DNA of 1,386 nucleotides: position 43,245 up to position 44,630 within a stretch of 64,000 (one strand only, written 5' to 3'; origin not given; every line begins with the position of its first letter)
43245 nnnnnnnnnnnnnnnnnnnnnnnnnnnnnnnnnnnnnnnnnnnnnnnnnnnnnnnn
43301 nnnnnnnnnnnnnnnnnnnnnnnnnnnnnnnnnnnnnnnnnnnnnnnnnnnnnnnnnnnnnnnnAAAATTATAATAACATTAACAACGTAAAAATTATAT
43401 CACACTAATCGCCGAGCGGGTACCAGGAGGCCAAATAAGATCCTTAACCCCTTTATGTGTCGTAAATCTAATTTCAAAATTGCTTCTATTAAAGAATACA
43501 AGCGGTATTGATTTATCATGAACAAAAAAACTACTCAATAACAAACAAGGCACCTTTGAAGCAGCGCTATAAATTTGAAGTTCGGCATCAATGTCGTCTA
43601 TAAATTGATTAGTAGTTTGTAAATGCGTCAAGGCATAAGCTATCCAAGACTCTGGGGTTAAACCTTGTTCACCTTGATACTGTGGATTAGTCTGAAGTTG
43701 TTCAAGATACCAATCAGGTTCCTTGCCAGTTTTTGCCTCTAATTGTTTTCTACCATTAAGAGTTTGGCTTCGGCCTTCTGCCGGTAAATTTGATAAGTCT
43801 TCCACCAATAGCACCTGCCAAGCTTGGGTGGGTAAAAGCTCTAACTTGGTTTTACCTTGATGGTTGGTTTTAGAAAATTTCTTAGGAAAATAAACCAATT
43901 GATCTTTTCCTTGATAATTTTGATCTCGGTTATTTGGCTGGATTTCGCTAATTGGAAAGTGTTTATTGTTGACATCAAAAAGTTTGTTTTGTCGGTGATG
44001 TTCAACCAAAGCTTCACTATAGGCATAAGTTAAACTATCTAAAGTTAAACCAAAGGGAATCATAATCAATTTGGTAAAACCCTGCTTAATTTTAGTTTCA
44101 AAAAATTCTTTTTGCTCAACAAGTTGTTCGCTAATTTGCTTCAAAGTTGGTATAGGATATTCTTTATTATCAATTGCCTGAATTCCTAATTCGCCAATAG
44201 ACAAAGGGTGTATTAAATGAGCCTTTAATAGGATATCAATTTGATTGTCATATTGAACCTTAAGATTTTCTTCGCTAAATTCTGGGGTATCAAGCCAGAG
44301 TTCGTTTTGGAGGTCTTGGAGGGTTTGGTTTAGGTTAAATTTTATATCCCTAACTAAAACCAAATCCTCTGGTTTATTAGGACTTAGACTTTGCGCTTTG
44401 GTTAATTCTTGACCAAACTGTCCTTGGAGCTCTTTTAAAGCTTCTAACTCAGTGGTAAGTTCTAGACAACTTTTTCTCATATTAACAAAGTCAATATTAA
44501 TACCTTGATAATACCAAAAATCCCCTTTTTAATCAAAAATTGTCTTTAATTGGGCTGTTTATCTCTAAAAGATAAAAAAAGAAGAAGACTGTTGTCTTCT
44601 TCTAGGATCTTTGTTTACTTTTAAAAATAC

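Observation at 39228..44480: Tandem array of five paralogs with a shared N-terminal 'CPEL' coiled-coil module and diversified C-termini (including a WD40 propeller)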

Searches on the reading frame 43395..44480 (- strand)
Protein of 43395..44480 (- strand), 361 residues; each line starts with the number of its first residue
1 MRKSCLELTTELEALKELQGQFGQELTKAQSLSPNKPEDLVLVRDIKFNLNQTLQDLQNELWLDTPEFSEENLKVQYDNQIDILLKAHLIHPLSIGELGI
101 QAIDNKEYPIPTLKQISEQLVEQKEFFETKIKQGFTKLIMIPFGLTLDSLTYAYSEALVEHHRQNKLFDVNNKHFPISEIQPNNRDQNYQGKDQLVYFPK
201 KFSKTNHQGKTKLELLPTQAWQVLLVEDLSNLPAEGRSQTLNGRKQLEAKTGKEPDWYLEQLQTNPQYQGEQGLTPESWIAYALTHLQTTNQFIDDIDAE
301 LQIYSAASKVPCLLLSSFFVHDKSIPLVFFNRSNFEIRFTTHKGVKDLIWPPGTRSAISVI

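Call 3: search_protein_families(library=pfam, proteins=[window:43395-44480:-], max_evalue=1)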
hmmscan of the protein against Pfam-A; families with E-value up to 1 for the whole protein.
window:43395-44480:- (361 aa): 0 families

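Call 4: search_protein_families(library=ncbifam, proteins=[window:43395-44480:-], max_evalue=1)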
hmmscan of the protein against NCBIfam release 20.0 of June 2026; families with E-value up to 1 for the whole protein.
window:43395-44480:- (361 aa): 0 families

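Call 7: search_protein_families(library=padloc, proteins=[window:43395-44480:-], max_evalue=1)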
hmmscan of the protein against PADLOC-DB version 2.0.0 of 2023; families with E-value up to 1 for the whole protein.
window:43395-44480:- (361 aa): 0 families

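Call 8: search_solved_structures(query=A1, max_evalue=10)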
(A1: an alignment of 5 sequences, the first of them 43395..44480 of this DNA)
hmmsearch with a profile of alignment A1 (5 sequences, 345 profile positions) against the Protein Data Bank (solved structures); distinct sequences matched with E-value up to 10: 2.
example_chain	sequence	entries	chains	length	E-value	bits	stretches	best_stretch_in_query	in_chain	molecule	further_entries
4wzj_C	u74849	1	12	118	1.8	11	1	90-160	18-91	Small nuclear ribonucleoprotein Sm D1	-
1b34_A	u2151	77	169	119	1.8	11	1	90-160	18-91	PROTEIN (SMALL NUCLEAR RIBONUCLEOPROTEIN SM D1) | Small nuclear ribonucleoprotein Sm D1 | SmD1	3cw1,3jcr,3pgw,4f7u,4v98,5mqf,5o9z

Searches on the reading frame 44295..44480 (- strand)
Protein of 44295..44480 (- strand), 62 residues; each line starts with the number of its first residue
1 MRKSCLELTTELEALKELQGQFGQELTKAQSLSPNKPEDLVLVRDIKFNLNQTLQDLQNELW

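Call 13: find_homologous_proteins(query=A2, max_evalue=0.01)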
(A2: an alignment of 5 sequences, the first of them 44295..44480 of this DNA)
Query A2 (5 sequences) (62 aa, profile of the alignment): 1 proteins with E <= 0.01 among 111 candidates.
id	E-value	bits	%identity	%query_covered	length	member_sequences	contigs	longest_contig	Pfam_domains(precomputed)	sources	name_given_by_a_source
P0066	1.6e-19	87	63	100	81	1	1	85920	-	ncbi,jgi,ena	ncbi:MAG: hypothetical protein WCW02_01930 [Candidatus Buchananbacteria bacterium]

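Call 15: find_encoding_contigs(protein=P0066, flank=10000, max_places=3)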
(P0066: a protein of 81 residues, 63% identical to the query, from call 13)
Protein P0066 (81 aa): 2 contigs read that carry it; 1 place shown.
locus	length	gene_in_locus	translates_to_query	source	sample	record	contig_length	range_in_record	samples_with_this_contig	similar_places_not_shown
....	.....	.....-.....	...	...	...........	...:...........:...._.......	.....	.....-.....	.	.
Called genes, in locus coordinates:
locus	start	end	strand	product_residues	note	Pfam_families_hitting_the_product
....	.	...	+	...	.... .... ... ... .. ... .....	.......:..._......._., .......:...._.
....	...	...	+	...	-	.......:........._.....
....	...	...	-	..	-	-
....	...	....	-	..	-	-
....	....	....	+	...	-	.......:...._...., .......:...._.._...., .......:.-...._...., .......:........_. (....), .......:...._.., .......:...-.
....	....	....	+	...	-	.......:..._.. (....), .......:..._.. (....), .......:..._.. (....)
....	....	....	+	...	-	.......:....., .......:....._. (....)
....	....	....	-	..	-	-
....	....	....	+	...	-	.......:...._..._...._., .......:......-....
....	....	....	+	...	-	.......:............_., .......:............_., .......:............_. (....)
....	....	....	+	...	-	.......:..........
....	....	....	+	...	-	-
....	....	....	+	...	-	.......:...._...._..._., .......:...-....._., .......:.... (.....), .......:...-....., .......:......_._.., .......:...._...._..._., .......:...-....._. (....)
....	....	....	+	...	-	-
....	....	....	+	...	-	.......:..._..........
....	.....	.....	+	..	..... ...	-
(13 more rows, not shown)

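Call 89: search_protein_representatives(alignment_id=A2)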
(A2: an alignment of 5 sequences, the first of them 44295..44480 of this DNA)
Query: 5 sequences, 62 profile positions. Proteins with E-value up to 0.001 (for the whole library): 9; up to 1e-10: 6; up to 1e-30: 0. The best 9 are listed.
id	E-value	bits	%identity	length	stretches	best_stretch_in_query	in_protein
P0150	1.4e-25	105.0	-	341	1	1-61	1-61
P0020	7.6e-25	102.7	-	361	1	1-61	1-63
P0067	7.3e-22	93.1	-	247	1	1-60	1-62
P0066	5.1e-20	87.2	-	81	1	1-61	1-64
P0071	1.7e-18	82.3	-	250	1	1-57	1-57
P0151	5.6e-18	80.7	-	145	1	1-61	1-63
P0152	3.9e-09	52.4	-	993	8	3-22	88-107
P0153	1.2e-08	50.8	-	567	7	18-39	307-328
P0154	6.1e-04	35.7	-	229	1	1-59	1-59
